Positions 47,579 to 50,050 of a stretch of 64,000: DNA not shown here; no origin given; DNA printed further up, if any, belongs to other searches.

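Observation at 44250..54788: A recurring 12-bp operator (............) links a giant exoprotein, an ABC importer, a LacI regulator and three dehydrogenases into one putative regulon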

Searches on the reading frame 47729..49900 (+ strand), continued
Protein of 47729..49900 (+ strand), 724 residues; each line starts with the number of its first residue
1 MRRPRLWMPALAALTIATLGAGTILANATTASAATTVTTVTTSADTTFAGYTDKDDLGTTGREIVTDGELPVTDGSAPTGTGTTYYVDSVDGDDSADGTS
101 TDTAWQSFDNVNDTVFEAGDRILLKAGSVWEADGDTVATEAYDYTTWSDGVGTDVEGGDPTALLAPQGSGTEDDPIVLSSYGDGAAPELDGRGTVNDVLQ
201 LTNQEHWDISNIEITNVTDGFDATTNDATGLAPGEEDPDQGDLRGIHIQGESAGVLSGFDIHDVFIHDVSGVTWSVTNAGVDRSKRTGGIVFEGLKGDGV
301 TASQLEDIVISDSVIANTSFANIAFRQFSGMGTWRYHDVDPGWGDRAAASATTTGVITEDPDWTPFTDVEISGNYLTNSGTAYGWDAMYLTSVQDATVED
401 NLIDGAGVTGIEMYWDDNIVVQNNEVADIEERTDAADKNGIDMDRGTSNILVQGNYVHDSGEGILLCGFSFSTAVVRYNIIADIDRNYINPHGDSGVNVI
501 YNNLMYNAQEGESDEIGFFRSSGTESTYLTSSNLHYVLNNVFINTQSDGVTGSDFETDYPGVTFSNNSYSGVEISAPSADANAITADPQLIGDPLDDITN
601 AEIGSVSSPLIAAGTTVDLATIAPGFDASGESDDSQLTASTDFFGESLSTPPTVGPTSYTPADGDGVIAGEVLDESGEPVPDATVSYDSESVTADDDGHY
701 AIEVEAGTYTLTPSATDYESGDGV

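Call 87: search_solved_structures(query=A1, max_evalue=0.00001, show_alignments=3)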
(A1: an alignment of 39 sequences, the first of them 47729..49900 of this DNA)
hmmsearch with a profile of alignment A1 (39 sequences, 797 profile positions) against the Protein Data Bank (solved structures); distinct sequences matched with E-value up to 0.00001: 5.
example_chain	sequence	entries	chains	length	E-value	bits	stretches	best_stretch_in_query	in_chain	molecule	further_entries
7v6m_A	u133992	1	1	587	1.8e-121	410.4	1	29-528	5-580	Fibronectin type III domain-containing protein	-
5gqc_A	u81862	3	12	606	1.9e-107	364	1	23-527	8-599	Lacto-N-biosidase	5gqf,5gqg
7v6i_A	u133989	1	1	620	6.4e-106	359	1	28-529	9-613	Lacto-N-biosidase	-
24mr_A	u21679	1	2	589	1.2e-104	354.7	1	32-527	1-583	Lacto-N-biosidase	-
6kqs_A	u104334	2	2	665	1.1e-88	301.9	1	30-397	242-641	lacto-N-biosidase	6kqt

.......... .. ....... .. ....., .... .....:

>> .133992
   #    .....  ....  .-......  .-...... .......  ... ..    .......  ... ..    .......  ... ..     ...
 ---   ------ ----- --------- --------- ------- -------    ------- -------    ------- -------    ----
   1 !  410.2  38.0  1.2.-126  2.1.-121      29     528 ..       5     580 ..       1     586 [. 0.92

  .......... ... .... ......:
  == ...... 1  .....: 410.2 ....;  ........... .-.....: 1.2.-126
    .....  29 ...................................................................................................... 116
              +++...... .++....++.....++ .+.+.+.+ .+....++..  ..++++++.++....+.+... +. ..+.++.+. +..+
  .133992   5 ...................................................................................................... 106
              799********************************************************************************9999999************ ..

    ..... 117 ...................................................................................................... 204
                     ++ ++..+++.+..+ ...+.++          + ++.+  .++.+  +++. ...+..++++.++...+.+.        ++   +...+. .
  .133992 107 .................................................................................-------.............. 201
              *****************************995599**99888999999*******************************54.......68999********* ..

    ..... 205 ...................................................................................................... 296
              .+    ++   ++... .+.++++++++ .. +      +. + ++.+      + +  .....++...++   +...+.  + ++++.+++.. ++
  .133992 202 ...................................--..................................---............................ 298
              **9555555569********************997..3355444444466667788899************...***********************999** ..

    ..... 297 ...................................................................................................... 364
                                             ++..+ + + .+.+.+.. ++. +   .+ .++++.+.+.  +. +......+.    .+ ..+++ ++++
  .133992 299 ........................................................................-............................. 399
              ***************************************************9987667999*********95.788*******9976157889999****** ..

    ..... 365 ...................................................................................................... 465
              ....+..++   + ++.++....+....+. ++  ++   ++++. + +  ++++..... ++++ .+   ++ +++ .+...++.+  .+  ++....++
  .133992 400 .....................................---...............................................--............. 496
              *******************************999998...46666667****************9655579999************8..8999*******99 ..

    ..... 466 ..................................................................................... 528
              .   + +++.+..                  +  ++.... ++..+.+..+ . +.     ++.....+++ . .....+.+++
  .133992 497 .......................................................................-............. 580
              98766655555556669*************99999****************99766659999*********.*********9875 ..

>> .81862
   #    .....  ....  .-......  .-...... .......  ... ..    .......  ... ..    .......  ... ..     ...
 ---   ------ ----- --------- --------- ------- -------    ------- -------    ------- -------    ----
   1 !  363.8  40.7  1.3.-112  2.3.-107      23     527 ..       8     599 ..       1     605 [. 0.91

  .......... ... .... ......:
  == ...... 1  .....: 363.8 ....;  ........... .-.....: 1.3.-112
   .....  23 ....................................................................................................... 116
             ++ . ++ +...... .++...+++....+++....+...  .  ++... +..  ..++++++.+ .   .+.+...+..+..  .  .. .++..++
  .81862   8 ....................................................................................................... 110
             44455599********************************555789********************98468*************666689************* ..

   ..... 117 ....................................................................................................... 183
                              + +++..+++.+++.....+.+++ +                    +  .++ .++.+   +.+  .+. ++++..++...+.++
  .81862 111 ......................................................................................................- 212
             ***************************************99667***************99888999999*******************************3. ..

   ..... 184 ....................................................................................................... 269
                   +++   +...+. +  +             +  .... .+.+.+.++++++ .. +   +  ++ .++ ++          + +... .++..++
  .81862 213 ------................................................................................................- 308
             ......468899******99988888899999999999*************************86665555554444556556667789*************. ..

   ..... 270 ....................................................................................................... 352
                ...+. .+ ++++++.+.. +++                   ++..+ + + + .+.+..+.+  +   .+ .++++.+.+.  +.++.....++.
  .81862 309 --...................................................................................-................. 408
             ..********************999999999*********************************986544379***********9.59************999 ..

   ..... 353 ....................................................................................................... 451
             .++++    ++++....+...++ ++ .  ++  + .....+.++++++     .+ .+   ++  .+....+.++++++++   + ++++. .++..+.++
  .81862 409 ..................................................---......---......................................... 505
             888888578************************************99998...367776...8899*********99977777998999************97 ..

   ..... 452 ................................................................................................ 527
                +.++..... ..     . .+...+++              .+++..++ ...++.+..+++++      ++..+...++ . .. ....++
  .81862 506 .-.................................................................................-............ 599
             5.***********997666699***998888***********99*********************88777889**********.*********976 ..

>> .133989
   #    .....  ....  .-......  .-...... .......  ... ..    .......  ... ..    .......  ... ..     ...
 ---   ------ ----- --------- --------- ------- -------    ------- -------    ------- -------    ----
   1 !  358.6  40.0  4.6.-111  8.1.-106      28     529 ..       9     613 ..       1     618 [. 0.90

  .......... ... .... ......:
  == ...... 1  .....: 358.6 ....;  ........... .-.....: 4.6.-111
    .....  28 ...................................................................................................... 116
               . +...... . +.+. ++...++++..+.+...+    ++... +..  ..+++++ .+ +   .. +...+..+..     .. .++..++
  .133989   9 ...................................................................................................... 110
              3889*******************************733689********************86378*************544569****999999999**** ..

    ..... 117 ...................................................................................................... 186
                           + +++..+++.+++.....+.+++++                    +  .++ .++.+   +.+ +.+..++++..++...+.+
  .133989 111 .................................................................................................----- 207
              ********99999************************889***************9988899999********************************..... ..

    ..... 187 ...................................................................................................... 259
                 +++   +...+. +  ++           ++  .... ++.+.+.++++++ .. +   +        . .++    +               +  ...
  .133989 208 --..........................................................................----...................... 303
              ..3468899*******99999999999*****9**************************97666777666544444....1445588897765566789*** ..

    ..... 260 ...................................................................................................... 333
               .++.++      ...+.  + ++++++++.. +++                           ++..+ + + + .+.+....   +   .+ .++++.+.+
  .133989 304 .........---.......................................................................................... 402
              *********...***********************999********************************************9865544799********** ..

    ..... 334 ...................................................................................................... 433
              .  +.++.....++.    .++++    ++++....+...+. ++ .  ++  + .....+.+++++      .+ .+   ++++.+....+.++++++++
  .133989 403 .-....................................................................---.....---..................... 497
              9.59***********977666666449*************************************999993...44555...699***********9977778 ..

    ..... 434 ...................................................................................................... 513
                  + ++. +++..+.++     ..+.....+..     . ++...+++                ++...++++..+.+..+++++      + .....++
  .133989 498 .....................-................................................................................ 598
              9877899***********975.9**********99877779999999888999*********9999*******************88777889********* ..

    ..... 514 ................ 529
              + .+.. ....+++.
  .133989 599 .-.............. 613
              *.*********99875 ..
